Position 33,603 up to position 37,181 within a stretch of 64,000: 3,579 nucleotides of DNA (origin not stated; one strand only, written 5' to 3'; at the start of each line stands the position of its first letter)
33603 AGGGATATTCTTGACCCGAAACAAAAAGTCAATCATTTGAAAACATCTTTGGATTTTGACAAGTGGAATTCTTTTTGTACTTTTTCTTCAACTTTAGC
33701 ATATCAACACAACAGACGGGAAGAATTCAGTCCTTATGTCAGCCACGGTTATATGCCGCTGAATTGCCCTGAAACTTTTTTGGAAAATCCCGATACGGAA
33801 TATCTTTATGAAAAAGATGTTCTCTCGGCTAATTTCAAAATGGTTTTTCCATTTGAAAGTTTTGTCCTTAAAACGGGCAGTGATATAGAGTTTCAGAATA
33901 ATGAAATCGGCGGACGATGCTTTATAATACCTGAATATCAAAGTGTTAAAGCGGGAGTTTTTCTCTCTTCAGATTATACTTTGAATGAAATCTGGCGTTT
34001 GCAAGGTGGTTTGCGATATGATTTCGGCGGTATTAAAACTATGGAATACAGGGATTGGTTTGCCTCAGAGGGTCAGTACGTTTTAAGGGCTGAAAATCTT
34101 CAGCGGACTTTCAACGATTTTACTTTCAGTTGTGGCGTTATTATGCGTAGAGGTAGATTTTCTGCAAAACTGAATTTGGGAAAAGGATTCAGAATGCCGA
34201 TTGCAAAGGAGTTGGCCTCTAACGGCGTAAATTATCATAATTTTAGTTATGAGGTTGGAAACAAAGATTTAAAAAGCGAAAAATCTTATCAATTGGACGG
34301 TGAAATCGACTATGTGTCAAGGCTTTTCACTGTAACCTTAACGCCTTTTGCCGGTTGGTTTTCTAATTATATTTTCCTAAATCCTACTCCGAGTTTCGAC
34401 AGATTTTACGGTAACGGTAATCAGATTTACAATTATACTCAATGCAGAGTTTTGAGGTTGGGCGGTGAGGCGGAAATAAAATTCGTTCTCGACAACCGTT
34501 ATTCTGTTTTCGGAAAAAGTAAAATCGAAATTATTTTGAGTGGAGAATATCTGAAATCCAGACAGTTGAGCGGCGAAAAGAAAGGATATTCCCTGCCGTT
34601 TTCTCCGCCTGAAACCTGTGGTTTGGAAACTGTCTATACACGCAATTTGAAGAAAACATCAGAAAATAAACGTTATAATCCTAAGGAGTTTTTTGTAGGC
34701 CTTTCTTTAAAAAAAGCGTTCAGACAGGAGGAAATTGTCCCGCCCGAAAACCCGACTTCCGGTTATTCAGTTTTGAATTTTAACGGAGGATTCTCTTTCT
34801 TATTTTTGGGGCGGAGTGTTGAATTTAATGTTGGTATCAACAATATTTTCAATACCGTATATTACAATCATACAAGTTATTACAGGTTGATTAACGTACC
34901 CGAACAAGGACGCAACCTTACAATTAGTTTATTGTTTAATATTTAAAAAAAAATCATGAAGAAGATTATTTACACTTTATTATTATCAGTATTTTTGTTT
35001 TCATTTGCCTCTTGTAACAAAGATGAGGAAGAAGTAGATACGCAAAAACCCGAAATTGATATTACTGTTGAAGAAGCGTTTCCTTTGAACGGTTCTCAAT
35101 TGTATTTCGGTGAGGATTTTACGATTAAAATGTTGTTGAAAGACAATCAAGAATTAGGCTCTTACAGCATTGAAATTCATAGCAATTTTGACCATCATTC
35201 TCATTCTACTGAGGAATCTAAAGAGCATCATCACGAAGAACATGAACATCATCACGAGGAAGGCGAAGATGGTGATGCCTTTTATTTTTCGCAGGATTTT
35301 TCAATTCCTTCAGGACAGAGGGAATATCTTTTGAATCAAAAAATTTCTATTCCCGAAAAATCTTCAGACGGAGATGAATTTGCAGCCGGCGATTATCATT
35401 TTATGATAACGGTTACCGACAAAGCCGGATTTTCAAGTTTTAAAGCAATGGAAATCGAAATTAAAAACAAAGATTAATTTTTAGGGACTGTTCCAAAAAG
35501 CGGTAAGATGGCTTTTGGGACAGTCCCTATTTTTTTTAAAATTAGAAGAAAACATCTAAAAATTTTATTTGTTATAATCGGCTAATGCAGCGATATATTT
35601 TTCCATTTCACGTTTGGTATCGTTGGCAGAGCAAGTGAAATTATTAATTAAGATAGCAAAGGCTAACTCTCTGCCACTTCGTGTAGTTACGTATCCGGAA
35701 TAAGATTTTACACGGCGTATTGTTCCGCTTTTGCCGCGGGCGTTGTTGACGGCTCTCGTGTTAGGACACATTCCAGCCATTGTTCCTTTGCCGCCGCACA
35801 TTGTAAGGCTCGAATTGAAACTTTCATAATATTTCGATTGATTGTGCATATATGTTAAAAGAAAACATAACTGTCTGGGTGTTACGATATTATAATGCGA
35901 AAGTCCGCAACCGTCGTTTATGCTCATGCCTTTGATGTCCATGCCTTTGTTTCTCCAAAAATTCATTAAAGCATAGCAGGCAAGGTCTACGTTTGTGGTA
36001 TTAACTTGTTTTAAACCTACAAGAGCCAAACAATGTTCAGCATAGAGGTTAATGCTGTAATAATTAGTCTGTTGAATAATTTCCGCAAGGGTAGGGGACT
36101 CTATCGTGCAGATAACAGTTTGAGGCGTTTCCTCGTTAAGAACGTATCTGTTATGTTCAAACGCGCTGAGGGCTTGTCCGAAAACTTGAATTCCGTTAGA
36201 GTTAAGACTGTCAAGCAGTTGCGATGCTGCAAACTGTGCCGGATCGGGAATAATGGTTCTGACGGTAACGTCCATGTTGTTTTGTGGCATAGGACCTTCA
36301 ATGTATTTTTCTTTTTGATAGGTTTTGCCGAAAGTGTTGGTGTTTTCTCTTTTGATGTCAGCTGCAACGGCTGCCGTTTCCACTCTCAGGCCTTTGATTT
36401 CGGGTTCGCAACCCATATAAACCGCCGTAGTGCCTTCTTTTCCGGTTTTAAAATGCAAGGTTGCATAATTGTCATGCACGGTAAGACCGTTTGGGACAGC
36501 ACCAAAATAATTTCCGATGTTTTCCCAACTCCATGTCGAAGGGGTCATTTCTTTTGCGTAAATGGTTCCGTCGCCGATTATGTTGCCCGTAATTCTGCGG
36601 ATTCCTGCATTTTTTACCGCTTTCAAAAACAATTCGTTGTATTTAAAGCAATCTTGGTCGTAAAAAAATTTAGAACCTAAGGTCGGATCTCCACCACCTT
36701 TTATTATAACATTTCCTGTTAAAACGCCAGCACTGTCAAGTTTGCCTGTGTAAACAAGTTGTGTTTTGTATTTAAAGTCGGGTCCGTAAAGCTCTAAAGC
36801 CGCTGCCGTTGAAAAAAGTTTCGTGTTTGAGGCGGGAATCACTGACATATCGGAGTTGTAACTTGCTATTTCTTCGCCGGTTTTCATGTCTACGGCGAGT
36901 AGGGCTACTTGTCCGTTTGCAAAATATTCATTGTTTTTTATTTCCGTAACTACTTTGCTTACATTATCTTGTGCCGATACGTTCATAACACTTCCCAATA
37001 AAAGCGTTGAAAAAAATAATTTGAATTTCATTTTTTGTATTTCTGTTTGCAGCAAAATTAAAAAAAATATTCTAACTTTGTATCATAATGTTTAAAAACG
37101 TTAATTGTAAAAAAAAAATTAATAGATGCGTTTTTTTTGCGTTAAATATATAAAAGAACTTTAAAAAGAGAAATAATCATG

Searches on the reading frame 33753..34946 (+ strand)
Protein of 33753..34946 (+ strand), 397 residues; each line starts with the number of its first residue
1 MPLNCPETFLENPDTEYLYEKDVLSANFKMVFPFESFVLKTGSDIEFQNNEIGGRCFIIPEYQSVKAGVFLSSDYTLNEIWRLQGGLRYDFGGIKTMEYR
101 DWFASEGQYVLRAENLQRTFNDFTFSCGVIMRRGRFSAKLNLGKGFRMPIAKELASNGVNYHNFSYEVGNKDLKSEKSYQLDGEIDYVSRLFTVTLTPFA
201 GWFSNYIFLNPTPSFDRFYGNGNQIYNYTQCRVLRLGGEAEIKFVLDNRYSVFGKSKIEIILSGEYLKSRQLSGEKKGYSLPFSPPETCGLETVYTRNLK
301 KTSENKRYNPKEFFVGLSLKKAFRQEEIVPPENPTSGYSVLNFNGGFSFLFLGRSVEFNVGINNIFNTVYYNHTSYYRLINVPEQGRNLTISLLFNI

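Call 62: search_protein_families(library=pfam, proteins=[window:33753-34946:+], max_evalue=0.00001)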
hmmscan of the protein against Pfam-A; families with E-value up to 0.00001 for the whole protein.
window:33753-34946:+ (397 aa): 1 family
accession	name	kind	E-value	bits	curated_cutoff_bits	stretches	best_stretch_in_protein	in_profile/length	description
PF00593.30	TonB_dep_Rec_b-barrel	-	1.6e-22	81.4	27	1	56-365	160-436/436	TonB dependent receptor-like, beta-barrel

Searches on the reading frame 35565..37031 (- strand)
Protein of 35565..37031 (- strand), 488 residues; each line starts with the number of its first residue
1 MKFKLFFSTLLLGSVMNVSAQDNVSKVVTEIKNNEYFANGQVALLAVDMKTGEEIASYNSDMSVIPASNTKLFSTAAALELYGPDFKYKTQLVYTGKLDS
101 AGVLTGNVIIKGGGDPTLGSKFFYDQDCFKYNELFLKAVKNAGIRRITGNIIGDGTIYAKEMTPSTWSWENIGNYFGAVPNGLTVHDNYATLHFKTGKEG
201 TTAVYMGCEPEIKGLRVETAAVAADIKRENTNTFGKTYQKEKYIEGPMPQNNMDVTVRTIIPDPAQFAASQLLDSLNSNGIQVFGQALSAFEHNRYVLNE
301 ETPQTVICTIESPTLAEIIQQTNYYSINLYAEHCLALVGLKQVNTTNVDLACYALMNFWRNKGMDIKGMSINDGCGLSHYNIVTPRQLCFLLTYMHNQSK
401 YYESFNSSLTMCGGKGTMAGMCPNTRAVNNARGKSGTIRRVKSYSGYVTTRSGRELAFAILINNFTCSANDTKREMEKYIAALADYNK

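Call 62: search_protein_families(library=pfam, proteins=[window:35565-37031:-], max_evalue=0.00001)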
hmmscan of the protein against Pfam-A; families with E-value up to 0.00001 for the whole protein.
window:35565-37031:- (488 aa): 1 family
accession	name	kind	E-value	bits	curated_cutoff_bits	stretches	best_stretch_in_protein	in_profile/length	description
PF02113.21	Peptidase_S13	-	9.6e-72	242.5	22.8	1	35-478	12-436/444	D-Ala-D-Ala carboxypeptidase 3 (S13) family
